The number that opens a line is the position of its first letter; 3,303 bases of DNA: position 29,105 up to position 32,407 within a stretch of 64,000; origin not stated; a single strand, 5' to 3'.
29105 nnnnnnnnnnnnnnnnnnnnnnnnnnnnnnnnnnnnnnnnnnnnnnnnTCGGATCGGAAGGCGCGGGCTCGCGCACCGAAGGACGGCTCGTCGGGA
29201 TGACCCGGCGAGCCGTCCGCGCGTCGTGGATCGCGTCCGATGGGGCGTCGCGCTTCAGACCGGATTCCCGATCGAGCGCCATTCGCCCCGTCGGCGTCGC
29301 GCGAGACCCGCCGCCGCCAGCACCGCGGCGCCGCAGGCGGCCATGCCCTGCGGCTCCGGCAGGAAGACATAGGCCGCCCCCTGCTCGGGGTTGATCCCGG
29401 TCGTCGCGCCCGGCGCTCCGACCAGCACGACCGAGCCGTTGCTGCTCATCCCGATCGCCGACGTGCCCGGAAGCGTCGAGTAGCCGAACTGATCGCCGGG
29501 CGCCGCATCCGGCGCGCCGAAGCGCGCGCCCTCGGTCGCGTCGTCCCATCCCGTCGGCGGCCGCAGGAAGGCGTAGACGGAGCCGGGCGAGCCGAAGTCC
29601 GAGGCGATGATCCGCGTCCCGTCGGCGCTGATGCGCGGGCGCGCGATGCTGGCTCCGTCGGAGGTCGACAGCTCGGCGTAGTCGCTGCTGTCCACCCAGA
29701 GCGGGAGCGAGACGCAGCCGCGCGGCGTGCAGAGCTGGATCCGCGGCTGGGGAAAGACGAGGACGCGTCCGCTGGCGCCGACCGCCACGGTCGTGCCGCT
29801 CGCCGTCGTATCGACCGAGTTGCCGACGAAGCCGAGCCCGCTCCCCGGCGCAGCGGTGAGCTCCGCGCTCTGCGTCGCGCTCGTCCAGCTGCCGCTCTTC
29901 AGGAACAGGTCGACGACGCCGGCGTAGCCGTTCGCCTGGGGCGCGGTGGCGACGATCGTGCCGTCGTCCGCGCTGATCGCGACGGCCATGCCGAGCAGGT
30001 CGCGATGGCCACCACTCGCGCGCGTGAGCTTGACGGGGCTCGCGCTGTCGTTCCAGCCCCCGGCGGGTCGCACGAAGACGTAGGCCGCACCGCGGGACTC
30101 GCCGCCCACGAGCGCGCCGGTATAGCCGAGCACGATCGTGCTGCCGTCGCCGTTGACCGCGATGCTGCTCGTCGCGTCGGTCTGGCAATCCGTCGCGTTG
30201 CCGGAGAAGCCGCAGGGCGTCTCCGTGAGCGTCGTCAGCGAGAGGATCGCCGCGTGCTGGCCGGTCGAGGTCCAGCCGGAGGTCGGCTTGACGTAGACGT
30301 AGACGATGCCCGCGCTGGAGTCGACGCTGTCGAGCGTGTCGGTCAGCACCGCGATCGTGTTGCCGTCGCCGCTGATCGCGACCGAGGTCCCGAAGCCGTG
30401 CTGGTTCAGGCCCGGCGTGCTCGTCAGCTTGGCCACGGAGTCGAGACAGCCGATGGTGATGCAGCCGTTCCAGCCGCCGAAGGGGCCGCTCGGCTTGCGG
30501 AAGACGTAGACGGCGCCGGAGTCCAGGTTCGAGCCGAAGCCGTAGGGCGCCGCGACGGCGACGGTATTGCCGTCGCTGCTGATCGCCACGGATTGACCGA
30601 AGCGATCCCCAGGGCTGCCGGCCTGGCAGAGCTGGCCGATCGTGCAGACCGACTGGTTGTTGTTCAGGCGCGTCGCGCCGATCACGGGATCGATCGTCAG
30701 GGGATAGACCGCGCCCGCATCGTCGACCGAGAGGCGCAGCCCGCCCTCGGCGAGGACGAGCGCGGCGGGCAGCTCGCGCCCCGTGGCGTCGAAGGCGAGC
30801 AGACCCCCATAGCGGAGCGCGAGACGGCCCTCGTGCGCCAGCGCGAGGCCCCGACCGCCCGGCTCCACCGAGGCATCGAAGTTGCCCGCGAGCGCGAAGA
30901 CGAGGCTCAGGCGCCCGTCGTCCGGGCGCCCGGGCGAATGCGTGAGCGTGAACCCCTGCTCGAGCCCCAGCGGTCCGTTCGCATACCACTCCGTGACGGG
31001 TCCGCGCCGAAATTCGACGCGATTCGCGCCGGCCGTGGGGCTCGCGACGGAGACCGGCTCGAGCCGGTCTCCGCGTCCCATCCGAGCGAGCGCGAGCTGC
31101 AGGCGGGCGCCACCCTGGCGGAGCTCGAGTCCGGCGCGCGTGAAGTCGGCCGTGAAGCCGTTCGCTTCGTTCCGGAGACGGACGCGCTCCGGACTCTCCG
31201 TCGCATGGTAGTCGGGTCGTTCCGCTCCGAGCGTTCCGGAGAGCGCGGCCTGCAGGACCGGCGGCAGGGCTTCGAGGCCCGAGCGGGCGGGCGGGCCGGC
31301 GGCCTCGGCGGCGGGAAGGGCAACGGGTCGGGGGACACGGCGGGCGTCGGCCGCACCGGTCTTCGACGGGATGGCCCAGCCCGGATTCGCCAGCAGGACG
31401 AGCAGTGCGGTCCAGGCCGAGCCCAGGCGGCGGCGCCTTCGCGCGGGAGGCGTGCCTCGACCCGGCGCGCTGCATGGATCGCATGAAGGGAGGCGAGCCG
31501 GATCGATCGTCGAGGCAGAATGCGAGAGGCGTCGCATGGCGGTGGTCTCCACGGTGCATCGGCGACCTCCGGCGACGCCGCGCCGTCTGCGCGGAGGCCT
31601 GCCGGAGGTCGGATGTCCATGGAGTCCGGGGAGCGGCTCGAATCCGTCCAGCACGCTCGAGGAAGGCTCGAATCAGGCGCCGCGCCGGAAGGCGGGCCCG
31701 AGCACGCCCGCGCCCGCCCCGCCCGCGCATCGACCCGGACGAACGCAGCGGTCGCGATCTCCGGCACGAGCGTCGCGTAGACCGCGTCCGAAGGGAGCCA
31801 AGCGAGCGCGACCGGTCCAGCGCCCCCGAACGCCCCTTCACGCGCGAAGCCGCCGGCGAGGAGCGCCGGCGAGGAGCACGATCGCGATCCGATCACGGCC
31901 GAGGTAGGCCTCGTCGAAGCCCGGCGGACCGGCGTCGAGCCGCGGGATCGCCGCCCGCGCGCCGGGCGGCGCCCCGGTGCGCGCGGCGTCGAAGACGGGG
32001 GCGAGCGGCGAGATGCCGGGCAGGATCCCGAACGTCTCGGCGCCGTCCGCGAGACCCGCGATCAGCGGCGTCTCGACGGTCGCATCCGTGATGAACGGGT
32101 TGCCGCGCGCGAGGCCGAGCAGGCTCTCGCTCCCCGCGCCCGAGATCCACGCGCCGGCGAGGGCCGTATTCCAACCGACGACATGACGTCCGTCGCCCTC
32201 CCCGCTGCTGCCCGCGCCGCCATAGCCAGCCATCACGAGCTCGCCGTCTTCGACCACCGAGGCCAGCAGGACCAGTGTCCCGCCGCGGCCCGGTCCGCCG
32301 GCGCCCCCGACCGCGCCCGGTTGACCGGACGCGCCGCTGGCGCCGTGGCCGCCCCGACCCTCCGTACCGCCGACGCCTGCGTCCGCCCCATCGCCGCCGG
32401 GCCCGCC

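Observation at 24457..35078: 10.6-kb island made almost entirely of large secreted repeat proteins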

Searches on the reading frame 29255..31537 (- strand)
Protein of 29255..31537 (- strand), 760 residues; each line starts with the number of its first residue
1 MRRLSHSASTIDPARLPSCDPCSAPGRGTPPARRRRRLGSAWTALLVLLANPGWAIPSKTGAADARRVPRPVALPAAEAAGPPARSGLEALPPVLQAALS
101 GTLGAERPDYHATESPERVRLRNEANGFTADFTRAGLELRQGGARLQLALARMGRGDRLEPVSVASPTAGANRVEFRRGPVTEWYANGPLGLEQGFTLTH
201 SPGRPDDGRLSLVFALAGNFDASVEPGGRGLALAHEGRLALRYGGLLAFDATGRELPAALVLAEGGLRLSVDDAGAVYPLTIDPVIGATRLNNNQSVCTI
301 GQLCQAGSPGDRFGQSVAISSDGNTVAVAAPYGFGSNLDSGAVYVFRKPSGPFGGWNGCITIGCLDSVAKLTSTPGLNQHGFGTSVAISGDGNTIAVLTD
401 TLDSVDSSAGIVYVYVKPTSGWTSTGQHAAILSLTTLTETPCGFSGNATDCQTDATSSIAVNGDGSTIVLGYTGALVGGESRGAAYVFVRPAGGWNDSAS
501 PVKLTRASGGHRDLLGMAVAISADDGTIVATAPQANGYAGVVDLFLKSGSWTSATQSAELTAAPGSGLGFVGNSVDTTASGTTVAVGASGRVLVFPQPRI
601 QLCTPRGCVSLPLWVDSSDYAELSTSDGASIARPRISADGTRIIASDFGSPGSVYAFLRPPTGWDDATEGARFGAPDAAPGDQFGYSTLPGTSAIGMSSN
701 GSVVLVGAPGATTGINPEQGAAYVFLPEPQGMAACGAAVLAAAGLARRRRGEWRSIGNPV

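Call 6: search_protein_families(library=pfam, proteins=[window:29255-31537:-], max_evalue=0.01)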
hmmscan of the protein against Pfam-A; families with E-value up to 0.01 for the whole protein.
window:29255-31537:- (760 aa): 1 family
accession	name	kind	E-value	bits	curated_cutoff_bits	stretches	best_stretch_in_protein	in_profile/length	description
PF14312.12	FG-GAP_2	-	2.2e-19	69.8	23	3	307-346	12-49/49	FG-GAP repeat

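Call 7: search_protein_families(library=ncbifam, proteins=[window:29255-31537:-], max_evalue=0.01)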
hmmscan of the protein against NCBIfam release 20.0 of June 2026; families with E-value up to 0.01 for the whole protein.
window:29255-31537:- (760 aa): 0 families

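Call 28: find_related_loci(query=window:29255-31537:-, collection=genome_contigs, flank=10000)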
Query window:29255-31537:- (760 aa) in genome_contigs; peptide patterns used: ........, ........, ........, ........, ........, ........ (x = any residue, [..] = any of these).
64 stretches matched a pattern; 1 encode a relative of the query (tblastn E <= 1e-3); 1 distinct loci.
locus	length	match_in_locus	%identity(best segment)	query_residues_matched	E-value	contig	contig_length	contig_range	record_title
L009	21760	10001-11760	39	83-529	3e-27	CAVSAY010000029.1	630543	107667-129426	MAG: uncultured Solirubrobacterales bacterium isolate MFD05841.bin.2.125 genome assembly, contig: contig_6227, whole gen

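Call 60: find_related_loci(query=window:29255-31537:-, collection=metagenome_contigs, flank=10000)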
Query window:29255-31537:- (760 aa) in metagenome_contigs; peptide patterns used: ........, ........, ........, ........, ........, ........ (x = any residue, [..] = any of these).
100 stretches matched a pattern; 3 encode a relative of the query (tblastn E <= 1e-3); 3 distinct loci.
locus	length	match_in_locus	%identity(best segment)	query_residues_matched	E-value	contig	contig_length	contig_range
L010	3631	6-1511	38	159-736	4e-73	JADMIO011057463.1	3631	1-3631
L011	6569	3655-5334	32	78-731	2e-49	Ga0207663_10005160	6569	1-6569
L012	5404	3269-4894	32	78-583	6e-49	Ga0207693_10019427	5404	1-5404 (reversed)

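Call 70: search_solved_structures(query=window:29255-31537:-, max_evalue=0.1)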
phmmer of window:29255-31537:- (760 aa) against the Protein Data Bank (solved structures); distinct sequences matched with E-value up to 0.1: 0.

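Call 72: list_cluster_members(proteins=[window:31841-32257:-, window:31841-32236:-, window:31841-32233:-, window:32236-32598:-, window:29255-31537:-, window:24457-26328:-])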
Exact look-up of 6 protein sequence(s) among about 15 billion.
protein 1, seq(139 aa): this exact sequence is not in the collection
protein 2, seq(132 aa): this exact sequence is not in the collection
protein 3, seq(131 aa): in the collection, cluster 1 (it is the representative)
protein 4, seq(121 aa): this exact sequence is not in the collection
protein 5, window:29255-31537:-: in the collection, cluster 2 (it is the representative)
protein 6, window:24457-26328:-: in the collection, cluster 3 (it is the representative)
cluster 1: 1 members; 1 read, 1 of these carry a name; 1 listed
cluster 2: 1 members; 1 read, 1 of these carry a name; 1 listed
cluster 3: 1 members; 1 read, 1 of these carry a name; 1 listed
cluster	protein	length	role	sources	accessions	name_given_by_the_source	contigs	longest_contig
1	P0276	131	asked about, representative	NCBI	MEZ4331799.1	MAG: hypothetical protein R3F35_08585 [Myxococcota bacterium]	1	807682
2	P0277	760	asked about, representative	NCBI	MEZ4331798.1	MAG: FG-GAP repeat protein [Myxococcota bacterium]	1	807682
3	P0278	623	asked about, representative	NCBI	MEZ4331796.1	MAG: NosD domain-containing protein [Myxococcota bacterium]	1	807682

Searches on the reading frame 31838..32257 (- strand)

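Call 6: search_protein_families(library=pfam, proteins=[window:31838-32257:-], max_evalue=0.01)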
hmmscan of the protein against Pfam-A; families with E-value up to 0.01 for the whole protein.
window:31838-32257:- (139 aa): 1 family
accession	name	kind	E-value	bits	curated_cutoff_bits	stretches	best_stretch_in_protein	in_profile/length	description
PF11235.13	Med25_SD1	-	0.008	16.9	25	0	75-114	63-102/152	Mediator complex subunit 25 synapsin 1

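Call 7: search_protein_families(library=ncbifam, proteins=[window:31838-32257:-], max_evalue=0.01)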
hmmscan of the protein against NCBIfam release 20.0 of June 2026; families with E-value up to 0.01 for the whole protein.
window:31838-32257:- (139 aa): 0 families
